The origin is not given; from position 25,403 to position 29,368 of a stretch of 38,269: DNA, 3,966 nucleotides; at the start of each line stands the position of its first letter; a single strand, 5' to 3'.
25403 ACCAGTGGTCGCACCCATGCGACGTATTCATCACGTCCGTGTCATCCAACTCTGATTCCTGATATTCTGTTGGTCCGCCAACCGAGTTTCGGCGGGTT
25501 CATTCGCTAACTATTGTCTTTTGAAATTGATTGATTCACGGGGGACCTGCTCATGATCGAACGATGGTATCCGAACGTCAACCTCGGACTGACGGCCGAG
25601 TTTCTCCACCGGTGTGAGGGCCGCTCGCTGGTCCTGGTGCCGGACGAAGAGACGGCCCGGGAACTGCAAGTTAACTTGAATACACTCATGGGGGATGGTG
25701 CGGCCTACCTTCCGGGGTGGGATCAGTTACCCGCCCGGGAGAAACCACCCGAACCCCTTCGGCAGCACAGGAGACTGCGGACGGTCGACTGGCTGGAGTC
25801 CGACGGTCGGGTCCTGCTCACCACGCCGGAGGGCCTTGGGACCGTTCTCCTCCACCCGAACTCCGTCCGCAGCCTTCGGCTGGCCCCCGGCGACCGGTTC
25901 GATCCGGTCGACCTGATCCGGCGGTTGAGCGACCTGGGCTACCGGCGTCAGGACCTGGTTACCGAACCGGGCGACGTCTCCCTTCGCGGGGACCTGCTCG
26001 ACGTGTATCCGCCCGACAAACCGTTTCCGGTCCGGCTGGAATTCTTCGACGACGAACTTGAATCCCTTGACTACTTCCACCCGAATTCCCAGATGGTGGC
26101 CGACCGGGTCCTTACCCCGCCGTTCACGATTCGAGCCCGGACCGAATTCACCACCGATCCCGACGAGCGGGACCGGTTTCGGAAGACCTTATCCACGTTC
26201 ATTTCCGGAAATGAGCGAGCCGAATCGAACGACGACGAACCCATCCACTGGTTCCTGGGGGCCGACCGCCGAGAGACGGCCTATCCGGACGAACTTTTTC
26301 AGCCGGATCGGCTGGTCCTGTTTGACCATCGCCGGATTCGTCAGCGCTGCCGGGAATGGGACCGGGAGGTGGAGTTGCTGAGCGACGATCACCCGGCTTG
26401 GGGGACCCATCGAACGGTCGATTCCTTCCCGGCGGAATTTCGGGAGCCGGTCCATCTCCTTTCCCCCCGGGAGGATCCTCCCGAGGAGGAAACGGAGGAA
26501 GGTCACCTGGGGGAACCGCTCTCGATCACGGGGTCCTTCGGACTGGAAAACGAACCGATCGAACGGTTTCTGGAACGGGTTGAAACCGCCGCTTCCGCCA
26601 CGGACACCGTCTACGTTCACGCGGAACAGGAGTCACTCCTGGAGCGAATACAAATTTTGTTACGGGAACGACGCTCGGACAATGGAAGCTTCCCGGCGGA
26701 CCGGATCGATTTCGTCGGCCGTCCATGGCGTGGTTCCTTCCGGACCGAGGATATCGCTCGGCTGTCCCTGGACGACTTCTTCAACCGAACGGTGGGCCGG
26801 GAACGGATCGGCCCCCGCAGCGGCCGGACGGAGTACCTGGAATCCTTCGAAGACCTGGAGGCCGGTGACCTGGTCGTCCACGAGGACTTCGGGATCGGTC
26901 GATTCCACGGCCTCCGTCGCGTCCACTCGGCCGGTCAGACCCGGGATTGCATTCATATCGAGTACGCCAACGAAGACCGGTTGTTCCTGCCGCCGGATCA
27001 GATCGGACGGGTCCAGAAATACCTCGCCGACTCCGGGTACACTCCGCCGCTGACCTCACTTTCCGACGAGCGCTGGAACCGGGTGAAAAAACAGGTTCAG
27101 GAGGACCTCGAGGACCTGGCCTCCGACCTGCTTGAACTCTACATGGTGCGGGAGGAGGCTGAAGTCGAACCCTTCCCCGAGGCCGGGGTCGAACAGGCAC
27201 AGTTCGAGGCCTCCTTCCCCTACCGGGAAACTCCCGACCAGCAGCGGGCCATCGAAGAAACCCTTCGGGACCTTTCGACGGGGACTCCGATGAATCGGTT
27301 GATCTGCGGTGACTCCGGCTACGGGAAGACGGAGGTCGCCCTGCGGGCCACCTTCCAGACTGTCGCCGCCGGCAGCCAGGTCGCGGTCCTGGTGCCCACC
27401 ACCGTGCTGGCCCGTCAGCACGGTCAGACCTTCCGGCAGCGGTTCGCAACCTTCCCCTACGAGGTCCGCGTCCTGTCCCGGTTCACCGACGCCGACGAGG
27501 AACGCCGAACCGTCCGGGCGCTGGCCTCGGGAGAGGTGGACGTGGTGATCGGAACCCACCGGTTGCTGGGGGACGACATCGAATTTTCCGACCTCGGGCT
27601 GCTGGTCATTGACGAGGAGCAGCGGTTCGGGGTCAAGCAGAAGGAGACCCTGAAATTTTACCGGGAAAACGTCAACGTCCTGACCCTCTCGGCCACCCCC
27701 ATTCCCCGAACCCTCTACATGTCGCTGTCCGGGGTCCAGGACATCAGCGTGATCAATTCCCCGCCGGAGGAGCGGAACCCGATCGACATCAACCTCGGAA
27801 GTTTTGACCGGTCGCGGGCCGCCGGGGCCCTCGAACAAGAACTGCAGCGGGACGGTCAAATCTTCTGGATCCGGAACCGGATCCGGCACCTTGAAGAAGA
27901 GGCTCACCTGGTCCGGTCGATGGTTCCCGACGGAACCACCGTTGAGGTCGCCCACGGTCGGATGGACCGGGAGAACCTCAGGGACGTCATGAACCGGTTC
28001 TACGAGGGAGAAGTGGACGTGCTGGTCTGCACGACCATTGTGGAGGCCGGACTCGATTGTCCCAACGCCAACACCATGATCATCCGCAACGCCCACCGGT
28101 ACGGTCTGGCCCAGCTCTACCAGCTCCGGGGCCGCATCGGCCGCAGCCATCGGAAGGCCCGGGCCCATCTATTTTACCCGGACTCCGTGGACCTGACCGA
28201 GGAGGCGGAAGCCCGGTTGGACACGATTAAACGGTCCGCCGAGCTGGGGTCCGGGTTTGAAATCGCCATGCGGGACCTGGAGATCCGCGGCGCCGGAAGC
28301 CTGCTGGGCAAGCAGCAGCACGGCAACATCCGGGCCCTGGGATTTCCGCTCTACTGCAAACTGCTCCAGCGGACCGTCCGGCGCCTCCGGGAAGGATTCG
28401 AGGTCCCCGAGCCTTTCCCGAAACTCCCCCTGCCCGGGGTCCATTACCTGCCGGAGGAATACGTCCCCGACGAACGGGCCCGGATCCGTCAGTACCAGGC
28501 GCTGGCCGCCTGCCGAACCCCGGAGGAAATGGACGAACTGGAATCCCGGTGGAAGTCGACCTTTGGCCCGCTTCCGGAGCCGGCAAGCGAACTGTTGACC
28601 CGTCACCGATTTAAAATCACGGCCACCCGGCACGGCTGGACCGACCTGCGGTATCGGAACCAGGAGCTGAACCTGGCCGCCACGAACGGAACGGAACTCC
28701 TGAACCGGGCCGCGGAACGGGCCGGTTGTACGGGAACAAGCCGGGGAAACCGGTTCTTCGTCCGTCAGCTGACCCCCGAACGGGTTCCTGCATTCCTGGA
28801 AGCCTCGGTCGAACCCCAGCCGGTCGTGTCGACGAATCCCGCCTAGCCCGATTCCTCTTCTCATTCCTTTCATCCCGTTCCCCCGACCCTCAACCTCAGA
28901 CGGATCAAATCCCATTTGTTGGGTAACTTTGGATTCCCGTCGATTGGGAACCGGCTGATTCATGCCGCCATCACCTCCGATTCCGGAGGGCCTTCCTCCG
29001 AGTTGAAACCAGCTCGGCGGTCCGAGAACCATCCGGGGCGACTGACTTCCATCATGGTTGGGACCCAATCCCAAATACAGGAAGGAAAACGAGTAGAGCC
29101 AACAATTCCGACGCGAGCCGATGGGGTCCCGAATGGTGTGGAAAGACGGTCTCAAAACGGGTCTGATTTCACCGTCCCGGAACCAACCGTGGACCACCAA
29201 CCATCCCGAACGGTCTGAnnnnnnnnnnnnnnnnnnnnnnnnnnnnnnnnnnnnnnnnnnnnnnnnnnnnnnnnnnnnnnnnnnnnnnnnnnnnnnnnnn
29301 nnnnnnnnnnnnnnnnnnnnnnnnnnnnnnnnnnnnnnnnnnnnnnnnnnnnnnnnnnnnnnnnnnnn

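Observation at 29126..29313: Paralogous ~190-nt non-coding element, copy 1 (orphan, downstream of mfd): candidate undescribed structured RNA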

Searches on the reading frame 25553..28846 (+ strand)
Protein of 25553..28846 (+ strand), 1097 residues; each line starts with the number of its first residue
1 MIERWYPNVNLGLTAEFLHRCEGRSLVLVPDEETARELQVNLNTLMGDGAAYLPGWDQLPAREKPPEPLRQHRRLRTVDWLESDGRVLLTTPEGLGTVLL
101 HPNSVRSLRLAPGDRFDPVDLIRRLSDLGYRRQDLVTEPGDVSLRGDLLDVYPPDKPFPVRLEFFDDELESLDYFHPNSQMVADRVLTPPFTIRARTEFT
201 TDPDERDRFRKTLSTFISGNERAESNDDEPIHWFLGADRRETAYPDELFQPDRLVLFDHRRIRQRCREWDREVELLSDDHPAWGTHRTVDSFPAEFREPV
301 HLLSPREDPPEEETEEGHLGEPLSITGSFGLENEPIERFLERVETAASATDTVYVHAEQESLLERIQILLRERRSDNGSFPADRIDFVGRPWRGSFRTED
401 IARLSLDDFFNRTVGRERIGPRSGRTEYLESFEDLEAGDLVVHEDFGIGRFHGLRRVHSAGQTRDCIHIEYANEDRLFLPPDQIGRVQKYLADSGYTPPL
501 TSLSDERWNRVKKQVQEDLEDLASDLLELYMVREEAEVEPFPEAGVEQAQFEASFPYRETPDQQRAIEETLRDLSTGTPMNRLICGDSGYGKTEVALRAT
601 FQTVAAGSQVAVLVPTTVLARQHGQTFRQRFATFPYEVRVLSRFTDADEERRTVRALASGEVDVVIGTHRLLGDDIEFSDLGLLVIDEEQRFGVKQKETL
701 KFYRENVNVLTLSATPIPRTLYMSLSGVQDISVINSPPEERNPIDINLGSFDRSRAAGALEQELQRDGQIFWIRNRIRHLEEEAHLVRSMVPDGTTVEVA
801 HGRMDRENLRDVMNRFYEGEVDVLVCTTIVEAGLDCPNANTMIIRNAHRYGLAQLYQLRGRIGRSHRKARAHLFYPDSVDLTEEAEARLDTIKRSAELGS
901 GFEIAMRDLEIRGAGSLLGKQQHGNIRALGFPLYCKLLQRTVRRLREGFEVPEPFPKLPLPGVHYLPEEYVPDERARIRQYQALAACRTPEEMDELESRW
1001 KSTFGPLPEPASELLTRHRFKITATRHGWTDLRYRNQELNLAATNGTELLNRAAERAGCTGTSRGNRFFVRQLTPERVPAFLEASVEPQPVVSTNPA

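Call 10: search_protein_families(library=pfam, proteins=[window:25553-28846:+])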
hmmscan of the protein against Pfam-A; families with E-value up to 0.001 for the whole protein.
window:25553-28846:+ (1097 aa): 8 families
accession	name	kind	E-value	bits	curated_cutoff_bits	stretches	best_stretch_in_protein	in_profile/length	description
PF00270.35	DEAD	-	3.3e-26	92.5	26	1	560-721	1-164/167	DEAD/DEAH box helicase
PF00271.37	Helicase_C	-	1.1e-19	71.2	23.5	1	760-865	6-109/110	Helicase conserved C-terminal domain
PF17757.6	UvrB_inter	-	5.4e-19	68.5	22.9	1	108-185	1-79/91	UvrB interaction domain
PF03461.20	TRCF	-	7.4e-17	61.9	25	1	964-1044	5-85/95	TRCF domain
PF02559.22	CarD_TRCF_RID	-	2.5e-16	59.9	23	1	435-491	1-57/57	CarD-like/TRCF RID domain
PF04851.21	ResIII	-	4e-08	33.8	22.5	1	560-716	5-162/164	Type III restriction enzyme, res subunit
PF22590.2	Cas3-like_C_2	-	7.7e-06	26.6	27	1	768-866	3-105/106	CRISPR-associated nuclease/helicase Cas3, C-terminal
PF14814.11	UB2H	-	0.0004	20.8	27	0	110-153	1-44/85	Bifunctional transglycosylase second domain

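Call 80: find_homologous_proteins(query=window:25553-28846:+, max_evalue=1e-150)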
Query window:25553-28846:+ (1097 aa): 312 proteins with E <= 1e-150 among 8000 candidates; the best 120 are listed.
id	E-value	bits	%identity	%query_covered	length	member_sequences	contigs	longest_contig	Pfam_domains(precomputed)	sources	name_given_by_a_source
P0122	0.0e+0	1206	51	99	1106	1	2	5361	PF02559.23,PF00270.36,PF17757.7,PF03461.21,PF00271.38,PF22590.3,PF04851.22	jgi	jgi:transcription-repair coupling factor (superfamily II helicase)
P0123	0.0e+0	1203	50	99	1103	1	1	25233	PF02559.23,PF00270.36,PF17757.7,PF03461.21,PF00271.38,PF22590.3,PF04851.22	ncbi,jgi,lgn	-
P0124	0.0e+0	1200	50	99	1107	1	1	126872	PF02559.23,PF00270.36,PF17757.7,PF03461.21,PF00271.38,PF22590.3,PF04851.22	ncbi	-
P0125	0.0e+0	1198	50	99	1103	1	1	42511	PF02559.23,PF00270.36,PF17757.7,PF03461.21,PF00271.38,PF22590.3,PF04851.22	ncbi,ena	-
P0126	0.0e+0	1190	51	100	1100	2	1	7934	PF02559.23,PF00270.36,PF17757.7,PF03461.21,PF00271.38,PF22590.3,PF04851.22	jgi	jgi:transcription-repair coupling factor (superfamily II helicase)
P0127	0.0e+0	1184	50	99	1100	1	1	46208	PF02559.23,PF00270.36,PF17757.7,PF03461.21,PF00271.38,PF04851.22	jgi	jgi:transcription-repair coupling factor (superfamily II helicase)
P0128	0.0e+0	1180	50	98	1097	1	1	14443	PF02559.23,PF00270.36,PF17757.7,PF03461.21,PF00271.38,PF22590.3,PF04851.22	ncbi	-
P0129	0.0e+0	1176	50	100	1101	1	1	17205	PF02559.23,PF00270.36,PF17757.7,PF03461.21,PF00271.38,PF22590.3,PF04851.22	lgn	-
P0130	0.0e+0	1173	50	98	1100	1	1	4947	PF02559.23,PF00270.36,PF17757.7,PF03461.21,PF00271.38,PF22590.3,PF04851.22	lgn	-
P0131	0.0e+0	1114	47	99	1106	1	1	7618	PF02559.23,PF00270.36,PF17757.7,PF03461.21,PF00271.38,PF22590.3,PF04851.22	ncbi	-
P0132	4.4e-272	924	49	80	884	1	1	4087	PF02559.23,PF00270.36,PF17757.7,PF00271.38,PF22590.3,PF04851.22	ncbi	ncbi:MAG: DEAD/DEAH box helicase, partial [bacterium]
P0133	7.4e-197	675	45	57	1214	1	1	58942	PF02559.23,PF00270.36,PF17757.7,PF03461.21,PF00271.38,PF04851.22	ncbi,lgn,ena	-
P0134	1.5e-192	660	45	57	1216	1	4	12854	PF02559.23,PF00270.36,PF17757.7,PF03461.21,PF00271.38,PF04851.22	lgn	-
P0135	2.8e-189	649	43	58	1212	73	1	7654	PF02559.23,PF00270.36,PF17757.7,PF03461.21,PF00271.38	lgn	-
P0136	1.1e-187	644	47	56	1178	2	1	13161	PF02559.23,PF00270.36,PF17757.7,PF03461.21,PF00271.38,PF04851.22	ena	-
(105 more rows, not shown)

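Call 81: find_encoding_contigs(protein=P0124, flank=10000, max_places=1)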
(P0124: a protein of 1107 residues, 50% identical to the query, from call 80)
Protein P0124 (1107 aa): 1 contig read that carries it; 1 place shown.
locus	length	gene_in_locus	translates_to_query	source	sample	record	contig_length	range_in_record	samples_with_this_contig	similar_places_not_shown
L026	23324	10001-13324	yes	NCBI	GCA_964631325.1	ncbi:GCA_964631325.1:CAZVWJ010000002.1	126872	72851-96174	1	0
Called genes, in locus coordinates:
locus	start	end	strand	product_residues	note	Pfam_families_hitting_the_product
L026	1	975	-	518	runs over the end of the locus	PF01039:Carboxyl_trans, PF03255:ACCA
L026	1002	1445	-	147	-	PF00364:Biotin_lipoyl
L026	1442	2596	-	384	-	PF13167:GTP-bdg_N, PF16360:GTP-bdg_M, PF01926:MMR_HSR1, PF02421:FeoB_N (weak), PF04670:Gtr1_RagA (faint), PF16897:MMR_HSR1_Xtn (weak)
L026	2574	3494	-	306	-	PF01715:IPPT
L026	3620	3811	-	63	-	-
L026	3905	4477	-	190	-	PF08645:PNK3P, PF13344:Hydrolase_6 (faint), PF00702:Hydrolase, PF13419:HAD_2, PF13242:Hydrolase_like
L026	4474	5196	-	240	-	PF14063:DUF4254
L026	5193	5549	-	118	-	PF05168:HEPN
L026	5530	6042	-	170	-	PF01909:NTP_transf_2, PF18765:Polbeta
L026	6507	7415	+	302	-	PF01545:Cation_efflux, PF16916:ZT_dimer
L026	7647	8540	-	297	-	PF00669:Flagellin_N, PF00700:Flagellin_C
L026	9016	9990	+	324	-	PF01073:3Beta_HSD, PF01370:Epimerase, PF04321:RmlD_sub_bind, PF07993:NAD_binding_4 (faint), PF16363:GDP_Man_Dehyd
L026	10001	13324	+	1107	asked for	PF17757:UvrB_inter, PF02559:CarD_TRCF_RID, PF00270:DEAD, PF04851:ResIII, PF00271:Helicase_C, PF22590:Cas3-like_C_2 (weak), PF03461:TRCF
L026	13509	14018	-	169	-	PF13302:Acetyltransf_3 (weak), PF00583:Acetyltransf_1, PF13420:Acetyltransf_4 (weak), PF13673:Acetyltransf_10, PF13508:Acetyltransf_7, PF14542:Acetyltransf_CG (weak), PF08445:FR47 (weak)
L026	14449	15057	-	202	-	PF01209:Ubie_methyltran, PF13489:Methyltransf_23, PF07021:MetW (faint), PF13847:Methyltransf_31, PF08241:Methyltransf_11, PF08242:Methyltransf_12, PF13649:Methyltransf_25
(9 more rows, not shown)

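Call 82: find_encoding_contigs(protein=P0125, flank=10000, max_places=1)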
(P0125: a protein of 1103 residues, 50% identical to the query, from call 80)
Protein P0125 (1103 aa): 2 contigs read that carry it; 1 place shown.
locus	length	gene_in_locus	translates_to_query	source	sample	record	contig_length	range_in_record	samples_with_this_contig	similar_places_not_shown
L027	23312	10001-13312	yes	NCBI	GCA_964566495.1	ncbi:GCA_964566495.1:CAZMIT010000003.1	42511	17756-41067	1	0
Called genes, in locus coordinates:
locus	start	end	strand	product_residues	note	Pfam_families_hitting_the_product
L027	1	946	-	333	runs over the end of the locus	PF01210:NAD_Gly3P_dh_N, PF02558:ApbA (faint), PF07479:NAD_Gly3P_dh_C, PF20618:GPD_NAD_C_bact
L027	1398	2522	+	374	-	PF00144:Beta-lactamase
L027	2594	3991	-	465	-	PF12838:Fer4_7 (weak), PF25160:LdpA_Fe-S-bd (weak), PF00037:Fer4, PF12838:Fer4_7, PF25160:LdpA_Fe-S-bd, PF00037:Fer4 (weak), PF12837:Fer4_6, PF02906:Fe_hyd_lg_C, +6 more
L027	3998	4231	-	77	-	PF01257:2Fe-2S_thioredx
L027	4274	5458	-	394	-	PF07228:SpoIIE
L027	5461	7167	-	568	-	PF12838:Fer4_7, PF13187:Fer4_9 (weak), PF13237:Fer4_10, PF14697:Fer4_21 (weak), PF25160:LdpA_Fe-S-bd (weak), PF00037:Fer4 (weak), PF02906:Fe_hyd_lg_C, PF04060:FeS, +2 more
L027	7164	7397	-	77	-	PF01257:2Fe-2S_thioredx (weak)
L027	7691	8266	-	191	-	PF08645:PNK3P, PF00702:Hydrolase, PF13419:HAD_2, PF13242:Hydrolase_like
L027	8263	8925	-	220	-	PF14063:DUF4254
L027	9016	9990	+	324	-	PF01073:3Beta_HSD, PF01370:Epimerase, PF04321:RmlD_sub_bind (weak), PF16363:GDP_Man_Dehyd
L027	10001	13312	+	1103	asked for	PF17757:UvrB_inter, PF02559:CarD_TRCF_RID, PF00270:DEAD, PF04851:ResIII, PF00271:Helicase_C, PF22590:Cas3-like_C_2 (weak), PF03461:TRCF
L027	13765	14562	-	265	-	PF02625:XdhC_CoxI, PF13478:XdhC_C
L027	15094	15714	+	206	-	PF00753:Lactamase_B, PF12706:Lactamase_B_2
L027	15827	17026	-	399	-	PF00155:Aminotran_1_2 (faint), PF01041:DegT_DnrJ_EryC1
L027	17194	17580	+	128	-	PF06094:GGACT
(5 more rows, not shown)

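Call 83: find_encoding_contigs(protein=P0123, flank=10000, max_places=1)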
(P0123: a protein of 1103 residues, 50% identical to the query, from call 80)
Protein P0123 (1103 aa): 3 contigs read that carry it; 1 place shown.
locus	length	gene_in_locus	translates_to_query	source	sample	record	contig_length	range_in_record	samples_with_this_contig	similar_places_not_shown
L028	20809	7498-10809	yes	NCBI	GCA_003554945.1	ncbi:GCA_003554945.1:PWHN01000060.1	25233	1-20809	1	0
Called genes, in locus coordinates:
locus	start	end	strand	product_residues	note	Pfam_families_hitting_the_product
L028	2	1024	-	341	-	?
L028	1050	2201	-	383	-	PF00438:S-AdoMet_synt_N, PF02772:S-AdoMet_synt_M, PF02773:S-AdoMet_synt_C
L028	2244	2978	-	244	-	PF25058:ARM_TT21 (faint), PF14559:TPR_19 (weak)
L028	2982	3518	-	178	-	PF02674:Colicin_V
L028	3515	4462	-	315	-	PF00551:Formyl_trans_N, PF02911:Formyl_trans_C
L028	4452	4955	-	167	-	PF01327:Pep_deformylase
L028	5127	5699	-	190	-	PF08645:PNK3P, PF00702:Hydrolase, PF13419:HAD_2, PF13242:Hydrolase_like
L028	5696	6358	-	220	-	PF14063:DUF4254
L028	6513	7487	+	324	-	PF01073:3Beta_HSD, PF01370:Epimerase, PF04321:RmlD_sub_bind (weak), PF16363:GDP_Man_Dehyd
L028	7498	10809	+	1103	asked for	PF17757:UvrB_inter, PF02559:CarD_TRCF_RID, PF00270:DEAD, PF04851:ResIII, PF00271:Helicase_C, PF22590:Cas3-like_C_2 (weak), PF03461:TRCF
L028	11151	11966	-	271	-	PF02625:XdhC_CoxI, PF13478:XdhC_C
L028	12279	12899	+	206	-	PF00753:Lactamase_B, PF12706:Lactamase_B_2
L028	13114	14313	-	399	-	PF00155:Aminotran_1_2 (faint), PF01041:DegT_DnrJ_EryC1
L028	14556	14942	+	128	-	PF06094:GGACT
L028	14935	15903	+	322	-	-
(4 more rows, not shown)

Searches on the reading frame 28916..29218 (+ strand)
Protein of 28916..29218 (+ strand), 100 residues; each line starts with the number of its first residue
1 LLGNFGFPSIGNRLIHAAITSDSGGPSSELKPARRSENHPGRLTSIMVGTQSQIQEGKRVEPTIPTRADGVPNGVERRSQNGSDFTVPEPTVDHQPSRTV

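Call 10: search_protein_families(library=pfam, proteins=[window:28916-29218:+])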
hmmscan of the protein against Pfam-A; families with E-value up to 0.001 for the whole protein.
window:28916-29218:+ (100 aa): 0 families

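Call 59: search_protein_families(library=pfam, proteins=[window:28916-29218:+], max_evalue=1)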
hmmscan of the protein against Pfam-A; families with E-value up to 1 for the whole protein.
window:28916-29218:+ (100 aa): 0 families
